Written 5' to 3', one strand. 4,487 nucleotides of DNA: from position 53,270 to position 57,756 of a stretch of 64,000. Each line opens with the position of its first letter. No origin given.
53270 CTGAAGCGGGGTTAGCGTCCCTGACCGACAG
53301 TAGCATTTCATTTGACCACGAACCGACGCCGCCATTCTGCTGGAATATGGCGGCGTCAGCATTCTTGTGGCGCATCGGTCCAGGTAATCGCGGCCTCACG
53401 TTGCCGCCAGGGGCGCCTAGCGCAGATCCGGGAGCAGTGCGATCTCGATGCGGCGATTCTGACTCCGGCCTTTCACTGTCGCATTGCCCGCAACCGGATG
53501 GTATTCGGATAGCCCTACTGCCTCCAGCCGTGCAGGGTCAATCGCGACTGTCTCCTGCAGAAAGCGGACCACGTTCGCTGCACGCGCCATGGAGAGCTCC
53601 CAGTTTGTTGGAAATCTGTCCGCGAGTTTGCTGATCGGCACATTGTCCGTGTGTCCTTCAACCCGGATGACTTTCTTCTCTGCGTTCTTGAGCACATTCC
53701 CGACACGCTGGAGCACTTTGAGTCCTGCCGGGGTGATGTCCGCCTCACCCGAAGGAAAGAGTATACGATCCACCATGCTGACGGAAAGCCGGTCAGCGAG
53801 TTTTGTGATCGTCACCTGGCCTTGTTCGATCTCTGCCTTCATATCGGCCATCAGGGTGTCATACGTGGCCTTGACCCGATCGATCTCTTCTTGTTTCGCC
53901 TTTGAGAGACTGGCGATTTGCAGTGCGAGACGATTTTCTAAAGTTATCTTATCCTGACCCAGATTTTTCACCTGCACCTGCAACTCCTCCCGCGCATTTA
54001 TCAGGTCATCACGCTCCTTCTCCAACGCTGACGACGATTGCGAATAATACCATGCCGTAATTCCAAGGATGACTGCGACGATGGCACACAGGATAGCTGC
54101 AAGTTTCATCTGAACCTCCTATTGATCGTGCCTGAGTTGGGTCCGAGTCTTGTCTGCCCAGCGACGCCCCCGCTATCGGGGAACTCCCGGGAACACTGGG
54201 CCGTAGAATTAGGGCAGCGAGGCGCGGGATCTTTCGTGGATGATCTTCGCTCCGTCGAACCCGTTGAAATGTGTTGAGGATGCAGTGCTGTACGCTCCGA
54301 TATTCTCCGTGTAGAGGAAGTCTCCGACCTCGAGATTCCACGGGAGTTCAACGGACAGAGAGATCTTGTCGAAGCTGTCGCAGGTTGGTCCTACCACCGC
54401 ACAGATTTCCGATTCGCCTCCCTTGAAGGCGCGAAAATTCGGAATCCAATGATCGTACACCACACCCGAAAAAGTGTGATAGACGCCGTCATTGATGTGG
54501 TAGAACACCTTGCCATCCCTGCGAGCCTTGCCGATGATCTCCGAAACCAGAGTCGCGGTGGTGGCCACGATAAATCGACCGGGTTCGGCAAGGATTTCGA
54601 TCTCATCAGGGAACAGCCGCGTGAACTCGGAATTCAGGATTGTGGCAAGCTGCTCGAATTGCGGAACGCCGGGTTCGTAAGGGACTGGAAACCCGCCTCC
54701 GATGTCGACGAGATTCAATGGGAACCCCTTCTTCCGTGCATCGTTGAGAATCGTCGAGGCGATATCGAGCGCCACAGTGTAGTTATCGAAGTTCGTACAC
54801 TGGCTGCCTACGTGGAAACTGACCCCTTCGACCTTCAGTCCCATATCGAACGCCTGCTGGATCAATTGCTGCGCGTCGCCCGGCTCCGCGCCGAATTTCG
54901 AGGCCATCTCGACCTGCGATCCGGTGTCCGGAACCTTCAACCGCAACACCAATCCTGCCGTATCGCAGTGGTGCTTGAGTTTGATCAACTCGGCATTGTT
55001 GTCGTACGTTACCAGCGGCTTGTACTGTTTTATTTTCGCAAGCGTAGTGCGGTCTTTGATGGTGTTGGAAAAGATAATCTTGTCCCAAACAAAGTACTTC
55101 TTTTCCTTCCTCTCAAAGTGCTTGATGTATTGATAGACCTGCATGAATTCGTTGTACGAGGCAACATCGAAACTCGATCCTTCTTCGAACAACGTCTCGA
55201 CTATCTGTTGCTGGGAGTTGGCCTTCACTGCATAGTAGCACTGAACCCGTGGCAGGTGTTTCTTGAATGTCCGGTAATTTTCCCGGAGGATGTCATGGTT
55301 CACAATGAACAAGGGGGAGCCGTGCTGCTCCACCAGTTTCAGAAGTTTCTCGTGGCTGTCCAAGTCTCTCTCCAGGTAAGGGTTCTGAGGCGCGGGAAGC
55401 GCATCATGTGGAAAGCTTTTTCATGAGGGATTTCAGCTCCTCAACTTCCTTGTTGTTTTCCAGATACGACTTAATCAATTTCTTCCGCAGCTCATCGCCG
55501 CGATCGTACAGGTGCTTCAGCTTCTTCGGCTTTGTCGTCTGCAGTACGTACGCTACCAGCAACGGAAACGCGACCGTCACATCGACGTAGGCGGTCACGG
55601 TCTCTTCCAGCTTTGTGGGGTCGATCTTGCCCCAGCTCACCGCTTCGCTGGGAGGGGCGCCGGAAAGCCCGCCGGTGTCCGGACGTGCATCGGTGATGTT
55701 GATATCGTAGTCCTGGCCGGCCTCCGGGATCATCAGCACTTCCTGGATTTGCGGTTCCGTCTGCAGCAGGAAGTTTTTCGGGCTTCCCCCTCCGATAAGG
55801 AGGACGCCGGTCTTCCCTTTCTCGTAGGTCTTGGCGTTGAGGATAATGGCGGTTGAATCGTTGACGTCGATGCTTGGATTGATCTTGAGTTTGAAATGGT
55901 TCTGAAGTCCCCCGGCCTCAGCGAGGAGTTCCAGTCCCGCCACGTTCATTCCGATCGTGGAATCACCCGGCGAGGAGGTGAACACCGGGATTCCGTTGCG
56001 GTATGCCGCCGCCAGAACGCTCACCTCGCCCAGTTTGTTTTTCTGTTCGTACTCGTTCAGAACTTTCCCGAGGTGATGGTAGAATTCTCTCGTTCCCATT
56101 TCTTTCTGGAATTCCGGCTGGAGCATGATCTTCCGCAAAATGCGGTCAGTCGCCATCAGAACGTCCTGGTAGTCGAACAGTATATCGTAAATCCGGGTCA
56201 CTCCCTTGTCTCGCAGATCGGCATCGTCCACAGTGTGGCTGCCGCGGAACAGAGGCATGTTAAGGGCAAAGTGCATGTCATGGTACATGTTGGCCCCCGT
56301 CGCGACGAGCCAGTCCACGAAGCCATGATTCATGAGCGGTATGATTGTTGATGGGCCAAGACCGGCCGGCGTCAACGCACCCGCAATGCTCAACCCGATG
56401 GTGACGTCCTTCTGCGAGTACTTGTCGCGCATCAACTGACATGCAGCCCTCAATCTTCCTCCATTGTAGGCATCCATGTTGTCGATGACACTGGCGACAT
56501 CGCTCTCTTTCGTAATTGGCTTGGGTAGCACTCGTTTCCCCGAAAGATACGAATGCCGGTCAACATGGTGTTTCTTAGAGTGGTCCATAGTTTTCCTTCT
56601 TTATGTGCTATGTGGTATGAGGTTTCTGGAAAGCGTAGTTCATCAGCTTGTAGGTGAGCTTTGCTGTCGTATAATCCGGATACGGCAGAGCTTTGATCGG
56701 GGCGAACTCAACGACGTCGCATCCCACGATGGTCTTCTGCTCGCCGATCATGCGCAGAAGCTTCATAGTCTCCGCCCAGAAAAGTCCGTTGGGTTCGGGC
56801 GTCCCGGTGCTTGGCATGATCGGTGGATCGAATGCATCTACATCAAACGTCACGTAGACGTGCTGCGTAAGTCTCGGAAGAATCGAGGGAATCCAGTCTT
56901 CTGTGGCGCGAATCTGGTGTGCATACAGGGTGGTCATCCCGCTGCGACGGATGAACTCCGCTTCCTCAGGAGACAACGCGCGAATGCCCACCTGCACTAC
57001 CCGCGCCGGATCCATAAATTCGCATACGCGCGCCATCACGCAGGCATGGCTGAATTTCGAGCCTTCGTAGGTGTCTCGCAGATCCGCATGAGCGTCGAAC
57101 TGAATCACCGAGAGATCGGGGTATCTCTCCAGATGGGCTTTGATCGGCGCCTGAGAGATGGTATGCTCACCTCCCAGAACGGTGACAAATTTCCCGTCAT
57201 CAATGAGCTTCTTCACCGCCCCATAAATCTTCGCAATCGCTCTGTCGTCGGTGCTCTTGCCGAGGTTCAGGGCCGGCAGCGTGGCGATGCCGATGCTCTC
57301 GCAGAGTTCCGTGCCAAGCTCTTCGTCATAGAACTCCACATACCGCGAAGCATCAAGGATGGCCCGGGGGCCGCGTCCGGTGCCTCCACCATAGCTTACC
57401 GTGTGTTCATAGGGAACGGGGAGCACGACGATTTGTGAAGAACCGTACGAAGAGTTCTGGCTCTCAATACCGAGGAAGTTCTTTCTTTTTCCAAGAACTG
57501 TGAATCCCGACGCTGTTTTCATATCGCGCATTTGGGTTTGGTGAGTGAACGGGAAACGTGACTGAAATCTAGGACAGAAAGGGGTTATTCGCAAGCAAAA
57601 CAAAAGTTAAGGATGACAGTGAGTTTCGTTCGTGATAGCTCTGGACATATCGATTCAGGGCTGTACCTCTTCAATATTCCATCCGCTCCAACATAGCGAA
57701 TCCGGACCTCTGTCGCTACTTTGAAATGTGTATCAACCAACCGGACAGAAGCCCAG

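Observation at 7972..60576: Pervasive single-base frame breaks in conserved genes: indel-rich assembly or extensive pseudogenisation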

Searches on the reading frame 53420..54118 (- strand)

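Call 34: search_protein_families(library=pfam, proteins=[window:53420-54118:-], max_evalue=0.001)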
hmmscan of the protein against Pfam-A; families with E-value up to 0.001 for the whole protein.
window:53420-54118:- (233 aa): 1 family
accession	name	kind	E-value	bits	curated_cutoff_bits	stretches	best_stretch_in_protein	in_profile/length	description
PF00691.25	OmpA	-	4.5e-18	65.8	27.2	1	120-222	1-98/98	OmpA family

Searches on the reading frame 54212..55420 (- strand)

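Call 34: search_protein_families(library=pfam, proteins=[window:54212-55420:-], max_evalue=0.001)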
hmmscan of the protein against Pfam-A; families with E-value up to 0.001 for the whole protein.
window:54212-55420:- (403 aa): 3 families
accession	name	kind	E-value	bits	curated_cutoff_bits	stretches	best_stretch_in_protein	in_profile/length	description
PF02784.22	Orn_Arg_deC_N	-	2.4e-50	171.7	23.4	1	45-286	4-247/247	Pyridoxal-dependent decarboxylase, pyridoxal binding domain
PF00278.28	Orn_DAP_Arg_deC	-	4.9e-20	72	23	1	282-375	5-95/95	Pyridoxal-dependent decarboxylase, C-terminal sheet domain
PF01168.26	Ala_racemase_N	-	2e-05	24.9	24.1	1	41-236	2-189/220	Alanine racemase, N-terminal domain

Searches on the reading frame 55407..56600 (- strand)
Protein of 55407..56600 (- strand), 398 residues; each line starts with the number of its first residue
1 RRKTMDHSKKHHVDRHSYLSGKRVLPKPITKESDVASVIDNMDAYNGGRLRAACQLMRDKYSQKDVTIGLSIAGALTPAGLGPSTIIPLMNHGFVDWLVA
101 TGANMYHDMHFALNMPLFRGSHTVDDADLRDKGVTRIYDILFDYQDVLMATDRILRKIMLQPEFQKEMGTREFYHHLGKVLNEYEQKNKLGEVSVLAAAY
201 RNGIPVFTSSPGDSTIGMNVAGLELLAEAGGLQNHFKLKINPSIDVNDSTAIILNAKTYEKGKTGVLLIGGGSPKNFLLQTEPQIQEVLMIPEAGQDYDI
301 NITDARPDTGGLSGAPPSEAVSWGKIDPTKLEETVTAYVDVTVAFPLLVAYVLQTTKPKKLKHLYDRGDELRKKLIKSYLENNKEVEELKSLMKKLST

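Call 34: search_protein_families(library=pfam, proteins=[window:55407-56600:-], max_evalue=0.001)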
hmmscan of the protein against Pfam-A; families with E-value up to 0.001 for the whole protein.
window:55407-56600:- (398 aa): 1 family
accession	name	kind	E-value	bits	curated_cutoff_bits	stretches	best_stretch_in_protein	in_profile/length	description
PF01916.23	DS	-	1.4e-69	235.1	27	1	39-351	6-287/288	Deoxyhypusine synthase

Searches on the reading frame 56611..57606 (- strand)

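Call 34: search_protein_families(library=pfam, proteins=[window:56611-57606:-], max_evalue=0.001)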
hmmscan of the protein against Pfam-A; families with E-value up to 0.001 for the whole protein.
window:56611-57606:- (332 aa): 1 family
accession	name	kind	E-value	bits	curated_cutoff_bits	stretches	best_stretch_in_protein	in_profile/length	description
PF00491.26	Arginase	-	1e-66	225.8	22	1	58-323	2-275/280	Arginase family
